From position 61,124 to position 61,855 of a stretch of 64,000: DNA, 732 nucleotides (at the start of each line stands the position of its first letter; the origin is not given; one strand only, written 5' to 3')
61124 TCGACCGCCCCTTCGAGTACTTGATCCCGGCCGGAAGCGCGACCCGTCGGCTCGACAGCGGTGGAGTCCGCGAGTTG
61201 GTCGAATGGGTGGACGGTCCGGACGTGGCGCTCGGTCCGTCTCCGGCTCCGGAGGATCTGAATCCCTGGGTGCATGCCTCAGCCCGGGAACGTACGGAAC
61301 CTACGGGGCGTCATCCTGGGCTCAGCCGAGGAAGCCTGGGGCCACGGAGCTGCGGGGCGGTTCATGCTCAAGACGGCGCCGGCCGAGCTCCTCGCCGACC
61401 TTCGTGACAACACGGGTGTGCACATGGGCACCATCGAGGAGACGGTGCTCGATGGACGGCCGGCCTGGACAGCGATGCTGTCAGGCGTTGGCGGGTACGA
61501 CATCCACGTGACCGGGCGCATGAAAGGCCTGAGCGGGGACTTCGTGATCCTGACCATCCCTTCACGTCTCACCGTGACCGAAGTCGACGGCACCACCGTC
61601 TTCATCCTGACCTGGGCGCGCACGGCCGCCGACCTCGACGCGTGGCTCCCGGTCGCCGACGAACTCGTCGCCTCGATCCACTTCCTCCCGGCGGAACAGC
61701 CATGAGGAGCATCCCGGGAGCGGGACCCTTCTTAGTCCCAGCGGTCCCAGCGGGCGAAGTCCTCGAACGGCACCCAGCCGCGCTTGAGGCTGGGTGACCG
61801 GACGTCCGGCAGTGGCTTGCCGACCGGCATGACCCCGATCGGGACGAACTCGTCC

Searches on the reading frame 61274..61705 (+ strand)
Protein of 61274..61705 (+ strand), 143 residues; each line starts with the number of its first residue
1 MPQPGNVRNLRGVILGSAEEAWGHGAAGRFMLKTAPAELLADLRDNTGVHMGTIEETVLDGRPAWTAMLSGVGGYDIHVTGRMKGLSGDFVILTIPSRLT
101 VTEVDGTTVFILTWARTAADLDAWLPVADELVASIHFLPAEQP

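Call 64: find_encoding_contigs(protein=window:61274-61705:+, flank=10000, max_places=2)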
Protein window:61274-61705:+ (143 aa): no gene with exactly this product is on record in the collection.
